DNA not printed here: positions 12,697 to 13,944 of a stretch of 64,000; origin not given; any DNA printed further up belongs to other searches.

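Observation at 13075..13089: c-type heme attachment motif (CXXCH) in the periplasmic sensor domain of the histidine kinase next to the hydrogenase operon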

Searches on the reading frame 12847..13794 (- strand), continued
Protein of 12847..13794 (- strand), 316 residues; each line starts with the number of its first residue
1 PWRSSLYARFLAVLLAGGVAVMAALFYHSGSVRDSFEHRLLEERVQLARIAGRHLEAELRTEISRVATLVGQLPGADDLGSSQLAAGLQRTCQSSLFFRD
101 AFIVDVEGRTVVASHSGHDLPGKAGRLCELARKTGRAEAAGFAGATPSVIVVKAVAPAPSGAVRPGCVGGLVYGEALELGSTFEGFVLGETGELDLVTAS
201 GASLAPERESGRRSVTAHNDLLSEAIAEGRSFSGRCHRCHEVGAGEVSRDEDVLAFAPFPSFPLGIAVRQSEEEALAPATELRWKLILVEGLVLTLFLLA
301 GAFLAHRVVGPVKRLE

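Call 49: search_protein_families(library=pfam, proteins=[L004:1071-2630:+, L004:2954-4381:-, L004:4378-6273:-, L004:9787-11628:-, L004:11730-12230:-, L004:12215-13231:-, L004:13434-13832:+, L004:13849-14943:+, L004:14957-15706:+, L008:671-1948:+], max_evalue=0.001)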
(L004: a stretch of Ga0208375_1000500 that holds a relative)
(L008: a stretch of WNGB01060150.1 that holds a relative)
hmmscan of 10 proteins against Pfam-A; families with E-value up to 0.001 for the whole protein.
L004:1071-2630:+ (519 aa): 4 families
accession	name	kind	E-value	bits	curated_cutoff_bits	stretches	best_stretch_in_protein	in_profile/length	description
PF14522.11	Cytochrome_C7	-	5.4e-09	36.2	24.8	1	56-133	7-66/67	Cytochrome c7 and related cytochrome c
PF01292.26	Ni_hydr_CYTB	-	2.9e-08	34.1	30.1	1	300-476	2-161/179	Prokaryotic cytochrome b561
PF14537.11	Cytochrom_c3_2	-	1.1e-06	29.5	25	1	58-134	2-65/79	Cytochrome c3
PF09699.15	Paired_CXXCH_1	-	2.5e-05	24.3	20.6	0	58-102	1-38/41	Doubled CXXCH motif (Paired_CXXCH_1)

L004:2954-4381:- (475 aa): 9 families
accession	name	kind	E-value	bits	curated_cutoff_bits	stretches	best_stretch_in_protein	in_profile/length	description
PF00158.32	Sigma54_activat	-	1.1e-68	230.6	20.2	1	149-315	1-167/168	Sigma-54 interaction domain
PF00072.30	Response_reg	-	9e-29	100.3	30.2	1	11-120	1-110/111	Response regulator receiver domain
PF14532.12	Sigma54_activ_2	-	4.1e-23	82.6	25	1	150-320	1-138/138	Sigma-54 interaction domain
PF25601.1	AAA_lid_14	-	1.9e-21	76.1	27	1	321-400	1-80/87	AAA+ ATPase lid domain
PF07728.20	AAA_5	-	1.2e-07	32.2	22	1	173-291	2-123/139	AAA domain (dynein-related subfamily)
PF02954.25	HTH_8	-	7.9e-06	25.9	22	1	430-464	3-37/42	Bacterial regulatory protein, Fis family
PF13191.12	AAA_16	-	3.7e-05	24.7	32.6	1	148-219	1-79/167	AAA ATPase domain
PF07724.20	AAA_2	-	0.00013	22.4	27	1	171-298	4-132/166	AAA domain (Cdc48 subfamily)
PF00004.35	AAA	-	0.00024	22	21.2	1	173-291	1-110/131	ATPase family associated with various cellular activities (AAA)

L004:4378-6273:- (631 aa): 3 families
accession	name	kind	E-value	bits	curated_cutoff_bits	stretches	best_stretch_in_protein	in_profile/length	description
PF02518.31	HATPase_c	-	5.5e-26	91.6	26.4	1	521-625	4-110/111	Histidine kinase-, DNA gyrase B-, and HSP90-like ATPase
PF08448.16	PAS_4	-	2e-10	41.3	23.1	1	260-366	2-109/110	PAS fold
PF00512.31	HisKA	-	3e-06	27.6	26.9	1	400-471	3-64/66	His Kinase A (phospho-acceptor) domain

L004:9787-11628:- (613 aa): 0 families

L004:11730-12230:- (166 aa): 0 families

L004:12215-13231:- (338 aa): 2 families
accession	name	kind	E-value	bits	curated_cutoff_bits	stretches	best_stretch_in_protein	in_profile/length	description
PF01435.24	Peptidase_M48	-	5.4e-08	33.3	20.3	1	139-231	9-99/186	Peptidase family M48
PF05569.17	Peptidase_M56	-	3.4e-07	30.2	31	1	158-250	154-245/296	BlaR1 peptidase M56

L004:13434-13832:+ (132 aa): 0 families

L004:13849-14943:+ (364 aa): 8 families
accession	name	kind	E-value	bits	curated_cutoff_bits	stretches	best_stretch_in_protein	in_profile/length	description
PF09699.15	Paired_CXXCH_1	-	2.3e-16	59.7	20.6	2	147-176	9-38/41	Doubled CXXCH motif (Paired_CXXCH_1)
PF14522.11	Cytochrome_C7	-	5.5e-16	58.6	24.8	2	271-310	13-52/67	Cytochrome c7 and related cytochrome c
PF22113.1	Mtrc-MtrF_II-IV_dom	-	2.3e-13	50.5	30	2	36-133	73-175/176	Outer membrane cytochrome MtrC/MtrF-like, domains II/IV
PF14537.11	Cytochrom_c3_2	-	1.7e-12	48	25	1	147-230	9-79/79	Cytochrome c3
PF03264.19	Cytochrom_NNT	-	6.4e-06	26.4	24.1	0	38-94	119-168/174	NapC/NirT cytochrome c family, N-terminal region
PF22678.1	Cytochrom_c_NrfB-like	-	0.00011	23.1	27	0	39-91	28-66/89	Cytochrome c-type protein NrfB-like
PF00684.25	DnaJ_CXXCXGXG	-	0.00033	21.3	32.7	0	264-306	7-48/65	DnaJ central domain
PF03892.19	NapB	-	0.00071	20.1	25.1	1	42-91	62-112/127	Nitrate reductase cytochrome c-type subunit (NapB)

L004:14957-15706:+ (249 aa): 2 families
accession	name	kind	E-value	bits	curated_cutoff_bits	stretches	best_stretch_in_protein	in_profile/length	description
PF01292.26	Ni_hydr_CYTB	-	9.4e-15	55.3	30.1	1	18-201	1-167/179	Prokaryotic cytochrome b561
PF14358.11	DUF4405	-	0.00078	20.3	26.7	0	28-86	4-64/66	Domain of unknown function (DUF4405)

L008:671-1948:+ (425 aa): 1 family
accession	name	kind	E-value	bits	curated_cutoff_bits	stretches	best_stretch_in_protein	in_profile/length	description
PF06537.16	DHOR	-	1.5e-32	113.2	22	1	154-424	208-498/499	Di-haem oxidoreductase, putative peroxidase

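Call 52: search_protein_families(library=pfam, alignment_id=A3, max_evalue=0.001)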
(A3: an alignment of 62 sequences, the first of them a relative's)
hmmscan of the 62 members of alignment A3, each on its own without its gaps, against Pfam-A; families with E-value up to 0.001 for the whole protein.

A. member 1, P0001 (747 aa): 3 families
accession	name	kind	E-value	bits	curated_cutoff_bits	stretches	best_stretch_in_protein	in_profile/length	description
PF02518.31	HATPase_c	-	2.5e-15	57.3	26.4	1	640-735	4-109/111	Histidine kinase-, DNA gyrase B-, and HSP90-like ATPase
PF07730.19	HisKA_3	-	8.1e-15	55.6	24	1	534-599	1-68/68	Histidine kinase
PF13581.12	HATPase_c_2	-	3.6e-05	24.2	27.4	1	630-730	20-124/127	Histidine kinase-like ATPase domain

B. families by the number of members that match (of 62 scanned): 18 families
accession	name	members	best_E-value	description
PF02518.31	HATPase_c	61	9e-35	Histidine kinase-, DNA gyrase B-, and HSP90-like ATPase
PF07730.19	HisKA_3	58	1.6e-16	Histidine kinase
PF00672.30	HAMP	55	4.4e-19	HAMP domain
PF13581.12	HATPase_c_2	45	2.9e-09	Histidine kinase-like ATPase domain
PF02743.24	dCache_1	38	3.8e-19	Cache domain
PF13185.12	GAF_2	15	2.4e-36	GAF domain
PF01590.32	GAF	15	5.4e-35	GAF domain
PF13492.12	GAF_3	14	1.1e-24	GAF domain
PF17201.10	Cache_3-Cache_2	14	7.3e-10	Cache 3/Cache 2 fusion domain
PF00512.31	HisKA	4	3.4e-19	His Kinase A (phospho-acceptor) domain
PF08448.16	PAS_4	3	1.7e-16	PAS fold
PF13426.13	PAS_9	3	6.5e-08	PAS domain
PF22309.2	HK-GC-Chemotax_sensor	3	1.3e-05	HK/GC/Chemotaxis protein-like, sensor domain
PF17203.10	sCache_3_2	3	0.00027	Single cache domain 3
PF00072.30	Response_reg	1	5.1e-24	Response regulator receiver domain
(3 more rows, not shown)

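Call 53: search_protein_families(library=pfam, proteins=[P0050, P0081, P0036, P0072, P0062, P0110, P0031], max_evalue=0.001)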
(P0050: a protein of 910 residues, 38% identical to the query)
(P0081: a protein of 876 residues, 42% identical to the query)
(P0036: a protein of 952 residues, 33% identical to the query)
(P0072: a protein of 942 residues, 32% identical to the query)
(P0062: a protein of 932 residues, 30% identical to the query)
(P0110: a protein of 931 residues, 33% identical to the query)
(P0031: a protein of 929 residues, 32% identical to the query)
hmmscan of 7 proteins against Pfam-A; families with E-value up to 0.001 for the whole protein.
P0050 (910 aa): 5 families
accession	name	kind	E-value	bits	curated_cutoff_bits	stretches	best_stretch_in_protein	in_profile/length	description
PF00672.30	HAMP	-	1.2e-16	61.2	25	1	578-629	2-53/53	HAMP domain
PF07730.19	HisKA_3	-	3.4e-15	56.8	24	1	694-761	1-68/68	Histidine kinase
PF02743.24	dCache_1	-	9.2e-14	52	45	1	317-542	14-239/240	Cache domain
PF02518.31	HATPase_c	-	1.7e-11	45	26.4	1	800-896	2-110/111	Histidine kinase-, DNA gyrase B-, and HSP90-like ATPase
PF01292.26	Ni_hydr_CYTB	-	2.5e-11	44.1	30.1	1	20-200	1-164/179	Prokaryotic cytochrome b561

P0081 (876 aa): 3 families
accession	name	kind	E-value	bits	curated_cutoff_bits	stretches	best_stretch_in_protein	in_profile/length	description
PF02518.31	HATPase_c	-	1.6e-14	54.7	26.4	1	762-858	4-110/111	Histidine kinase-, DNA gyrase B-, and HSP90-like ATPase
PF07730.19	HisKA_3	-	6.6e-12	46.2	24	1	655-716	1-64/68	Histidine kinase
PF13581.12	HATPase_c_2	-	7.6e-06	26.4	27.4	1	768-835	36-112/127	Histidine kinase-like ATPase domain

P0036 (952 aa): 9 families
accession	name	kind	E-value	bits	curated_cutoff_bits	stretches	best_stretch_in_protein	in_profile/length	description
PF13185.12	GAF_2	-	2.4e-36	125.4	28.6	2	578-720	3-136/136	GAF domain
PF01590.32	GAF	-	5.4e-35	121.3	22.4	2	578-719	1-133/133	GAF domain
PF13492.12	GAF_3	-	1.1e-24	87.7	27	2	578-721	1-129/129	GAF domain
PF00672.30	HAMP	-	4.4e-19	69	25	1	333-382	3-52/53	HAMP domain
PF02518.31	HATPase_c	-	5.6e-15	56.2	26.4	1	846-936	4-110/111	Histidine kinase-, DNA gyrase B-, and HSP90-like ATPase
PF07730.19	HisKA_3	-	5.3e-14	52.9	24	1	736-802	1-66/68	Histidine kinase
PF02743.24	dCache_1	-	1.8e-13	51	45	1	67-296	15-239/240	Cache domain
PF22309.2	HK-GC-Chemotax_sensor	-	4.3e-05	24.1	27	1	82-200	3-122/122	HK/GC/Chemotaxis protein-like, sensor domain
PF13581.12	HATPase_c_2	-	6.9e-05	23.3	27.4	1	836-896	20-85/127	Histidine kinase-like ATPase domain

P0072 (942 aa): 8 families
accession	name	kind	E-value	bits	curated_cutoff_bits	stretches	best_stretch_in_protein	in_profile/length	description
PF02518.31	HATPase_c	-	4.9e-29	101.5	26.4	1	678-793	2-110/111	Histidine kinase-, DNA gyrase B-, and HSP90-like ATPase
PF00072.30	Response_reg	-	5.1e-24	85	30.2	1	819-928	1-108/111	Response regulator receiver domain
PF00512.31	HisKA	-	3.4e-19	69.1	26.9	1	566-633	2-66/66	His Kinase A (phospho-acceptor) domain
PF00672.30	HAMP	-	7.8e-16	58.6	25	1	321-371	3-52/53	HAMP domain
PF13492.12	GAF_3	-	1.8e-11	45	27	1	407-546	2-129/129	GAF domain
PF13185.12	GAF_2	-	1.1e-10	42.3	28.6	1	405-545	2-136/136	GAF domain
PF01590.32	GAF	-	6e-10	40.2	22.4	1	406-544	1-133/133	GAF domain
PF02743.24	dCache_1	-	3.8e-08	33.6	45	1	55-225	21-184/240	Cache domain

P0062 (932 aa): 9 families
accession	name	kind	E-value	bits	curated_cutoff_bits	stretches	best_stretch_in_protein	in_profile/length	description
PF01590.32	GAF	-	8.4e-30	104.5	22.4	2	543-684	1-133/133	GAF domain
PF13185.12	GAF_2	-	2.1e-29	102.9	28.6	2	543-685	3-136/136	GAF domain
PF02743.24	dCache_1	-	3.8e-19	69.6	45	1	42-269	12-239/240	Cache domain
PF02518.31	HATPase_c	-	7.9e-17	62.1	26.4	1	821-916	3-110/111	Histidine kinase-, DNA gyrase B-, and HSP90-like ATPase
PF07730.19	HisKA_3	-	1.6e-15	57.9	24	1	714-781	1-68/68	Histidine kinase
PF13492.12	GAF_3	-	3.9e-14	53.6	27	1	543-686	1-129/129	GAF domain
PF00672.30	HAMP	-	7.3e-14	52.3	25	1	305-356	2-53/53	HAMP domain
PF17201.10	Cache_3-Cache_2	-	2e-07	31.1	27.7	1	158-283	166-296/299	Cache 3/Cache 2 fusion domain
PF13581.12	HATPase_c_2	-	0.00012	22.6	27.4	1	823-872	31-85/127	Histidine kinase-like ATPase domain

P0110 (931 aa): 10 families
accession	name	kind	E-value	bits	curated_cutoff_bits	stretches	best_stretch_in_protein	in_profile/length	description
PF13185.12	GAF_2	-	5.3e-21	75.7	28.6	1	552-689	3-136/136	GAF domain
PF01590.32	GAF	-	2.5e-19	70.5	22.4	1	553-688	2-133/133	GAF domain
PF08448.16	PAS_4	-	1.7e-16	60.8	23.1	1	415-524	2-109/110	PAS fold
PF00672.30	HAMP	-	3.2e-15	56.6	25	1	322-372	2-52/53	HAMP domain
PF07730.19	HisKA_3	-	3.9e-13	50.2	24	1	718-781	1-66/68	Histidine kinase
PF02518.31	HATPase_c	-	4.2e-12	46.9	26.4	1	823-917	3-109/111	Histidine kinase-, DNA gyrase B-, and HSP90-like ATPase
PF13492.12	GAF_3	-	8.8e-12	46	27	1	553-690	2-129/129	GAF domain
PF02743.24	dCache_1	-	6.9e-11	42.6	45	1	71-286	14-239/240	Cache domain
PF13581.12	HATPase_c_2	-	1.1e-07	32.3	27.4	1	806-894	12-111/127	Histidine kinase-like ATPase domain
PF13426.13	PAS_9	-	4.9e-07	30.4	27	1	421-522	4-103/103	PAS domain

P0031 (929 aa): 11 families
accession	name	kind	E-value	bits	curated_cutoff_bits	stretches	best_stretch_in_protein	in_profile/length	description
PF13185.12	GAF_2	-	9.7e-24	84.6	28.6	1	557-696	3-136/136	GAF domain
PF01590.32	GAF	-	1.1e-17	65.3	22.4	1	558-695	2-133/133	GAF domain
PF02518.31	HATPase_c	-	8.9e-16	58.7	26.4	1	830-925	3-110/111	Histidine kinase-, DNA gyrase B-, and HSP90-like ATPase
PF08448.16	PAS_4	-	1.4e-14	54.6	23.1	1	419-529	2-109/110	PAS fold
PF00672.30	HAMP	-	2.5e-14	53.8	25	1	326-376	2-52/53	HAMP domain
PF07730.19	HisKA_3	-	1e-12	48.9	24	1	725-788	1-66/68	Histidine kinase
PF13492.12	GAF_3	-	2.4e-08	34.9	27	1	558-697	2-129/129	GAF domain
PF13581.12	HATPase_c_2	-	1.3e-06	28.9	27.4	1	811-893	10-103/127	Histidine kinase-like ATPase domain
PF17201.10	Cache_3-Cache_2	-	1.5e-06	28.2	27.7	1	176-306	163-298/299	Cache 3/Cache 2 fusion domain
PF02743.24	dCache_1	-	3.5e-06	27.2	45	1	119-243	71-198/240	Cache domain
PF13426.13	PAS_9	-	0.0002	22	27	1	450-527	30-103/103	PAS domain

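Call 55: list_cluster_members(proteins=[P0001, P0002, P0003, P0004, P0005, P0007, P0009, P0014, P0050, P0025])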
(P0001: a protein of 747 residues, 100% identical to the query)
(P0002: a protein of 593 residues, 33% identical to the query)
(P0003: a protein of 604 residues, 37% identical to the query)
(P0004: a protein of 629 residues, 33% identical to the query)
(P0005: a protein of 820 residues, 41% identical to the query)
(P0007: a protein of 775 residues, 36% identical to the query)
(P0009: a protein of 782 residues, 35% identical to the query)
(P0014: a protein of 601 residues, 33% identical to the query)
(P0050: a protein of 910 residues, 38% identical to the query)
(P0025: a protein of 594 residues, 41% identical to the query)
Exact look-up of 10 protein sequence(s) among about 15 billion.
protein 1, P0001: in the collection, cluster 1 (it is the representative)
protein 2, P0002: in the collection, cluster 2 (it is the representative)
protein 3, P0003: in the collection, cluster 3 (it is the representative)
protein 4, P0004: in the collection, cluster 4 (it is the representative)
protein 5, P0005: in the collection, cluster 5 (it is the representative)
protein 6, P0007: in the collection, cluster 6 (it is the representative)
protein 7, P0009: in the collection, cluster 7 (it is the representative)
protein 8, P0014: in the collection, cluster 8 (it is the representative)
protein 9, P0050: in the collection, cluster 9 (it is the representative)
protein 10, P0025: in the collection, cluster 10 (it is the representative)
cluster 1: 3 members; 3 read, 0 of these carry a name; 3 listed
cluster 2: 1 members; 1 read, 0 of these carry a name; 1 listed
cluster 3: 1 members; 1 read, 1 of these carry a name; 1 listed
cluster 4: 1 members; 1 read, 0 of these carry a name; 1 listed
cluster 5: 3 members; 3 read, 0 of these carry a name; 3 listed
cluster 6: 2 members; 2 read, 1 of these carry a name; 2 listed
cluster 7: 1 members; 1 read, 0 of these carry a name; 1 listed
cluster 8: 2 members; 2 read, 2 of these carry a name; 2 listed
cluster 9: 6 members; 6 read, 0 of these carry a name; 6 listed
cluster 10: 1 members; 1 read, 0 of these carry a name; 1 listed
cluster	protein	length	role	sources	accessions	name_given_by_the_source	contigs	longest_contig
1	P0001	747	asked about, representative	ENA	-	-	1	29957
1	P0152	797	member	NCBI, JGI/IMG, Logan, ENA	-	-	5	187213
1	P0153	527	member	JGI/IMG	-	-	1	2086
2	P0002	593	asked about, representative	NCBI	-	-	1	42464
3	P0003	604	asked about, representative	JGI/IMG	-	signal transduction histidine kinase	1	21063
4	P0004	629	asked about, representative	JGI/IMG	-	-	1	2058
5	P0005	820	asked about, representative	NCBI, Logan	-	-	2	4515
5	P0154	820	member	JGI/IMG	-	-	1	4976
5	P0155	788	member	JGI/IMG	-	-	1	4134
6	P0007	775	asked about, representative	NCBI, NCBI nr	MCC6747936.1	MAG: HAMP domain-containing protein [Deltaproteobacteria bacterium] | HAMP domain-containing protein [Deltaproteobacteria bacterium]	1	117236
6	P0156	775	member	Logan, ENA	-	-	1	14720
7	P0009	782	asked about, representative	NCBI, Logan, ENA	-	-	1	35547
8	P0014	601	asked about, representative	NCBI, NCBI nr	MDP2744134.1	MAG: GAF domain-containing protein, partial [Dehalococcoidia bacterium] | GAF domain-containing protein [Dehalococcoidia bacterium]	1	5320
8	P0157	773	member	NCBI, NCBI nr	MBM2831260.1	MAG: hypothetical protein HW414_312 [Dehalococcoidia bacterium] | hypothetical protein [Dehalococcoidia bacterium]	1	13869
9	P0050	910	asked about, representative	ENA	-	-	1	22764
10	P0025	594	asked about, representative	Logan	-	-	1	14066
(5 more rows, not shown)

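Call 88: find_encoding_contigs(protein=P0121, flank=10000, max_places=2)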
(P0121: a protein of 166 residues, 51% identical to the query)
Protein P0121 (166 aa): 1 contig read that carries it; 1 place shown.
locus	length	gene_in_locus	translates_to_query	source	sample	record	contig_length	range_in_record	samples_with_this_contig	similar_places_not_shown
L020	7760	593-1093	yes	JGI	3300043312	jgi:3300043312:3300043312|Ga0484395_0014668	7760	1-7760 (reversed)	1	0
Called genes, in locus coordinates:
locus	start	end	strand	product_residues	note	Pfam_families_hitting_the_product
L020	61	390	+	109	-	-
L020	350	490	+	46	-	-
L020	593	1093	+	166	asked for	PF00672:HAMP (weak)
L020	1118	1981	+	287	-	PF01590:GAF, PF13185:GAF_2, PF13492:GAF_3, PF07730:HisKA_3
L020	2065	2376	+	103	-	-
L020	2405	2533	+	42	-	-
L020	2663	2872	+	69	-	PF08281:Sigma70_r4_2, PF00196:GerE, PF13384:HTH_23 (weak)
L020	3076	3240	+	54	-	-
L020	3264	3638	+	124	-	-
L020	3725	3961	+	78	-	-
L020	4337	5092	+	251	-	PF01145:Band_7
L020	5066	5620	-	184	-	-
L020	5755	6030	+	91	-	-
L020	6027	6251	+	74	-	-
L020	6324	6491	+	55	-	-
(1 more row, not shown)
